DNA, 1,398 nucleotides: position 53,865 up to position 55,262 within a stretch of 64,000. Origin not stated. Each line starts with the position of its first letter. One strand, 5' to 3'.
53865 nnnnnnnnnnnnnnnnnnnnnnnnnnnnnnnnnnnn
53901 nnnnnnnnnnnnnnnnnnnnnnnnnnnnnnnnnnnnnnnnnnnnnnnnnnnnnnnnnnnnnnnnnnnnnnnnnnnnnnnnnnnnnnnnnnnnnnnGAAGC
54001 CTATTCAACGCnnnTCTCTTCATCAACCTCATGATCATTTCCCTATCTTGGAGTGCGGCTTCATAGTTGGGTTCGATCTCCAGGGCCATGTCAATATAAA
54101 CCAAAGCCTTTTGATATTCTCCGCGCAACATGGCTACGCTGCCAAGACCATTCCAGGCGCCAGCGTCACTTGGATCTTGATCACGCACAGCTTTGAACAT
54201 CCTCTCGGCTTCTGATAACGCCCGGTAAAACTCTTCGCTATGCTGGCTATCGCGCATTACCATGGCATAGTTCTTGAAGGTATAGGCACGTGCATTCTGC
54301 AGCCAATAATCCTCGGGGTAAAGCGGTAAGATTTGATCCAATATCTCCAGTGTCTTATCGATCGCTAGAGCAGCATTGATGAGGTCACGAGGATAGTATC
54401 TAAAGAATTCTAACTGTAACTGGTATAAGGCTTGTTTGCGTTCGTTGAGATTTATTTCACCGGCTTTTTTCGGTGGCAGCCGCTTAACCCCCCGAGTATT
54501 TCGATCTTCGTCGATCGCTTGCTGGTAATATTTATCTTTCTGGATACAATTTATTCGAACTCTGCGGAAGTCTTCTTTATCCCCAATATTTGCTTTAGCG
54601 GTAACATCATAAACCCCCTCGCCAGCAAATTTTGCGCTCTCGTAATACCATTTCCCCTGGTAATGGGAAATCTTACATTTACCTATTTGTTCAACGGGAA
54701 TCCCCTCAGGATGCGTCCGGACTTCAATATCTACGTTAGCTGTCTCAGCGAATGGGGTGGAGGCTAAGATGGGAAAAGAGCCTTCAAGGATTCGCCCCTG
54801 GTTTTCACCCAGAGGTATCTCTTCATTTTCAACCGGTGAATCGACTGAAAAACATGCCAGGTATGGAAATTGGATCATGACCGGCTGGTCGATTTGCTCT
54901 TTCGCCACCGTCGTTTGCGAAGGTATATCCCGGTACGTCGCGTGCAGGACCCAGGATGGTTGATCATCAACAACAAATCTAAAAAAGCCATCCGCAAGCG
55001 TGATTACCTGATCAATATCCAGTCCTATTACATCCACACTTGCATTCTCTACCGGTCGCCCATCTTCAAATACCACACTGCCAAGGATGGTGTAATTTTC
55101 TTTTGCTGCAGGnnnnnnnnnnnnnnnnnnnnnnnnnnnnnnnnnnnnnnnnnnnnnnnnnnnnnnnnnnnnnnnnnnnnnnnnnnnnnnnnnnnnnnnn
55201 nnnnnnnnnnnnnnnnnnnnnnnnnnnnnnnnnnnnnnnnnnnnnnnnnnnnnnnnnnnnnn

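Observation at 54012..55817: AT-rich gene fusing a Cap4/DUF4297-like nuclease head to a beta-sandwich and TPR repeats, without an NTPase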

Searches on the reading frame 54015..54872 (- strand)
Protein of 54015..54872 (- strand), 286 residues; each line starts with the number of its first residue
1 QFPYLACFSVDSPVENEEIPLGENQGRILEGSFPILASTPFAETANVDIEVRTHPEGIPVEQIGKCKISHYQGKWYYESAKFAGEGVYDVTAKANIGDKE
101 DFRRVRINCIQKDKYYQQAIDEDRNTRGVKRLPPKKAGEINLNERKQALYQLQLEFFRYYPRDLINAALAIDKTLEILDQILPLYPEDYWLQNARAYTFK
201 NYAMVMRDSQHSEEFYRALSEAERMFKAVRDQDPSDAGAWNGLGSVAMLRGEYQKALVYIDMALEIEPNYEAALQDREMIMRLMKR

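Call 59: find_related_loci(query=A4, collection=genome_contigs, flank=8000)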
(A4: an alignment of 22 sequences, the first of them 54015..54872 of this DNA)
Query A4 (286 aa) in genome_contigs; peptide patterns used: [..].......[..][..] (x = any residue, [..] = any of these).
60 stretches matched a pattern; 22 encode a relative of the query (tblastn E <= 1e-3); 22 distinct loci.
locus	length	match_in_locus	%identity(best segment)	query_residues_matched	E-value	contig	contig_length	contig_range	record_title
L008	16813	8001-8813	48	3-277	2e-81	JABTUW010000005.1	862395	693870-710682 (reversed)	MAG: Anaerolineales bacterium isolate H5_CFX7 seq005, whole genome shotgun sequence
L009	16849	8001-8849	47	5-286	1e-78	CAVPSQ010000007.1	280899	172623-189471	MAG: uncultured proteobacterium isolate MFD00032.bin.1.267 genome assembly, contig: contig_55143, whole genome shotgun s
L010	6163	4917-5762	46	7-286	2e-77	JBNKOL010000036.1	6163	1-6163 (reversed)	MAG: Sedimenticolaceae bacterium isolate G1G2.bin.34.orig k141_1351346, whole genome shotgun sequence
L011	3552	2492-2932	43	136-282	1e-31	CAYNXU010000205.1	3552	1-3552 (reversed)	MAG TPA_asm: uncultured Nitrosomonas sp. isolate SRP287453_co1_102 genome assembly, contig: NODE_53613_length_3552_cov_5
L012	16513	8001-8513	41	124-286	2e-31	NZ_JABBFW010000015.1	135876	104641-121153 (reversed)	Azohydromonas caseinilytica strain G-1-1-14 contig15, whole genome shotgun sequence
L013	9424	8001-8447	40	138-286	1e-27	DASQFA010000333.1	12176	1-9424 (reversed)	MAG TPA_asm: Rubrivivax sp. isolate SMAG_U11768 k141_526238, whole genome shotgun sequence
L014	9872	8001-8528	36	109-286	4e-25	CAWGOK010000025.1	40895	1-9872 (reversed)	MAG: uncultured beta proteobacterium isolate MFD09730.bin.2.53 genome assembly, contig: contig_3719, whole genome shotgu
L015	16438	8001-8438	38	141-286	8e-25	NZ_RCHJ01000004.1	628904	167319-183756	Piscinibacter defluvii strain SH-1 contig004, whole genome shotgun sequence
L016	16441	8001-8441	38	139-284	8e-24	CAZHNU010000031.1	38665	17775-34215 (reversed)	MAG TPA_asm: uncultured Methanotrichaceae archaeon isolate SRP278314_co2_183 genome assembly, contig: NODE_1486_length_3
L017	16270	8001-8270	47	186-280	1e-17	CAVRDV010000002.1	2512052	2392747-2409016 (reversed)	MAG: uncultured Actinomycetota bacterium isolate MFD09964.bin.2.259 genome assembly, contig: contig_231, whole genome sh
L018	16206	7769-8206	38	141-286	3e-25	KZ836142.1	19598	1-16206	Piscinibacter sp. MQ-18 genomic scaffold scaffold94, whole genome shotgun sequence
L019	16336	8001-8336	31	162-276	1e-9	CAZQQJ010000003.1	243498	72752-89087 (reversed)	MAG TPA_asm: uncultured Anaerolinea sp. isolate SRP278314_co2_69 genome assembly, contig: NODE_60_length_243498_cov_38.1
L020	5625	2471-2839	26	171-273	1e-8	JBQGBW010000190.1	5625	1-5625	Magnetococcales bacterium HHB-1 contig-255_745, whole genome shotgun sequence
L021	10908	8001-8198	33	221-286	2e-7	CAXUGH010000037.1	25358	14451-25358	MAG TPA_asm: uncultured Ktedonobacteraceae bacterium isolate public_SRR14722304_metawrap_bin.2 genome assembly, contig:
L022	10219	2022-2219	33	221-286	6e-7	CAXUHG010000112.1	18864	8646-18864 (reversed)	MAG TPA_asm: uncultured Ktedonobacteraceae bacterium isolate public_SRR14722086_metawrap_bin.6 genome assembly, contig:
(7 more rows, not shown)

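Call 85: find_related_loci(query=A4, collection=viral_contigs, flank=5000)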
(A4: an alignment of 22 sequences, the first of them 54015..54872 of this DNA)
Query A4 (286 aa) in viral_contigs; peptide patterns used: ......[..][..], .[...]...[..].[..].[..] (x = any residue, [..] = any of these).
90 stretches matched a pattern, but none encodes a relative of the query by tblastn (E <= 1e-3).

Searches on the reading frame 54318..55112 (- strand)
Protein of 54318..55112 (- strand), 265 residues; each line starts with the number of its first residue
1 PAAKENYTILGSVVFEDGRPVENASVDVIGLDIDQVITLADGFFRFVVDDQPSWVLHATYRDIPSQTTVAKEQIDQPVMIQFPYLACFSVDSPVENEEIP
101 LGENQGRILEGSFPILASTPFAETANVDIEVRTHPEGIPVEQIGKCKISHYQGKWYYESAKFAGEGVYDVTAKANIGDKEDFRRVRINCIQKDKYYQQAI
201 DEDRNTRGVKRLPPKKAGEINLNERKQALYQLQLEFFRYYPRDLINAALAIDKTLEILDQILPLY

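Call 38: find_homologous_proteins(query=window:54318-55112:-, max_evalue=0.001)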
Query window:54318-55112:- (265 aa): 1 proteins with E <= 0.001 among 425 candidates.
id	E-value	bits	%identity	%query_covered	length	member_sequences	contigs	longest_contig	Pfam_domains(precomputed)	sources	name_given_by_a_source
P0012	1.5e-58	216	58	63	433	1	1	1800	PF14130.13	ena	-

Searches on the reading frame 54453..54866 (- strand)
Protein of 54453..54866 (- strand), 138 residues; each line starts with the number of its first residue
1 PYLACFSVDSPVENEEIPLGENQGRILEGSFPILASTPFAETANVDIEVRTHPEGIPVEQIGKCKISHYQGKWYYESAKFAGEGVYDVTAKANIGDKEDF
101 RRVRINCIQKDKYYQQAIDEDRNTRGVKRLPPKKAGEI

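Call 83: search_solved_structures(query=A5, max_evalue=10, show_alignments=1)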
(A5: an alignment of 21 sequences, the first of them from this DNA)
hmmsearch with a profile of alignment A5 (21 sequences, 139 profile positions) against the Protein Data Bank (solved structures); distinct sequences matched with E-value up to 10: 18.
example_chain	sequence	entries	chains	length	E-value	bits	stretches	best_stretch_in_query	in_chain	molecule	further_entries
8a0y_A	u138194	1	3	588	0.0041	20.3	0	75-107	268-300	Contactin-2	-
9ba5_A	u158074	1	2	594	0.0054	19.9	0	65-107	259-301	Contactin-2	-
9hig_d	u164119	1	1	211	0.012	18.7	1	66-121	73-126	Large ribosomal subunit protein uL3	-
2om5_A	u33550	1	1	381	0.018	18.1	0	65-107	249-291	Contactin 2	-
8k3j_A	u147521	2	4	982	0.067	16.3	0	66-107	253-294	Contactin-2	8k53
9ba4_A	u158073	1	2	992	0.069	16.3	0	66-107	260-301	Contactin-2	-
24yw_D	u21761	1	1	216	0.16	15.1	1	64-122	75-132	Large ribosomal subunit protein uL3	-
8p5g_A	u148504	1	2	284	0.19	14.9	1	70-120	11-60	Serine/threonine-protein kinase ULK1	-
8p5h_A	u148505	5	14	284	0.19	14.9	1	70-120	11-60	Serine/threonine-protein kinase ULK1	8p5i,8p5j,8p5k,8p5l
9f32_A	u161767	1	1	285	0.19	14.9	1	70-120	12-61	Serine/threonine-protein kinase ULK1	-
6mnh_A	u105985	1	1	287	0.21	14.7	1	71-120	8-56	Serine/threonine-protein kinase ULK1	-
6gel_A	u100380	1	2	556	0.28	14.3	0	59-110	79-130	Green fluorescent protein,Optimized Ratiometric Calcium Sensor,Green fluorescent protein,G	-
6gez_A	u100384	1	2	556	0.3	14.2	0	59-110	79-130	Green fluorescent protein,Optimized Ratiometric Calcium Sensor,Green fluorescent protein,G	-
4lw5_A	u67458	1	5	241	0.5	13.5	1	43-110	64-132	Green fluorescent protein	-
2yn3_A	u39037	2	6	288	0.53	13.4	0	68-105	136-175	PUTATIVE INNER MEMBRANE PROTEIN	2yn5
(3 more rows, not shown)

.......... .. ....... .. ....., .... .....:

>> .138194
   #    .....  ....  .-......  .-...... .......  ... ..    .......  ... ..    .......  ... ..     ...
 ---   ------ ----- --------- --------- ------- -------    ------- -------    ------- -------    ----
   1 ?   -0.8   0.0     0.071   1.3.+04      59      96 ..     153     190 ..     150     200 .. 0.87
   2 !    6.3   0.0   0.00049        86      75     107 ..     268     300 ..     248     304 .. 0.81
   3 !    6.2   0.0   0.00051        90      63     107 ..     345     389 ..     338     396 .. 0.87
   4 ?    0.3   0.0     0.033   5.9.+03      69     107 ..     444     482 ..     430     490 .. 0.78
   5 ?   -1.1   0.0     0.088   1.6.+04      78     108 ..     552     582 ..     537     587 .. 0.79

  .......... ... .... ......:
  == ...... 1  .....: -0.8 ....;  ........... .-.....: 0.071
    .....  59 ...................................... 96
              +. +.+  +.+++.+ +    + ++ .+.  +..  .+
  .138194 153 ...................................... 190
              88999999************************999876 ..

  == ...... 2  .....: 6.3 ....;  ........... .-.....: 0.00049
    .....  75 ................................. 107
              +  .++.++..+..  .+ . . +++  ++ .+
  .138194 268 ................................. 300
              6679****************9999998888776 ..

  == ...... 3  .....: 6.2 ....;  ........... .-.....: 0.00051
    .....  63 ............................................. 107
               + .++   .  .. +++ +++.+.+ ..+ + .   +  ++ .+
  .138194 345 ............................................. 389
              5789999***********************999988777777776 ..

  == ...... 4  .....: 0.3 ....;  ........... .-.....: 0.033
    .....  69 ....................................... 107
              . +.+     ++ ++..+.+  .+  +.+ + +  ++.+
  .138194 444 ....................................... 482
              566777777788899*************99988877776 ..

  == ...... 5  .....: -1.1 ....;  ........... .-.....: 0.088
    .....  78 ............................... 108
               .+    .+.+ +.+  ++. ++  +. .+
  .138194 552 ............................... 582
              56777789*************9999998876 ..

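Call 84: search_protein_families(library=pfam, alignment_id=A5, max_evalue=1)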
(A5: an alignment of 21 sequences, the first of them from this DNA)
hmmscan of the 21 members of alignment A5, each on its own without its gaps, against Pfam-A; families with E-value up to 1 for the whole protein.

A. member 1, seq(138 aa): 0 families

B. families by the number of members that match (of 21 scanned): 6 families
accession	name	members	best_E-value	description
PF19077.6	Big_13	2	0.0054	Bacterial Ig-like domain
PF23904.1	DUF7246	1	0.017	Domain of unknown function (DUF7246)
PF14526.11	Cass2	1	0.022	Integron-associated effector binding protein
PF07679.22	I-set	1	0.078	Immunoglobulin I-set domain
PF19837.4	DUF6316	1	0.092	Domain of unknown function (DUF6316)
PF18033.7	SpuA_C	1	0.13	SpuA C-terminal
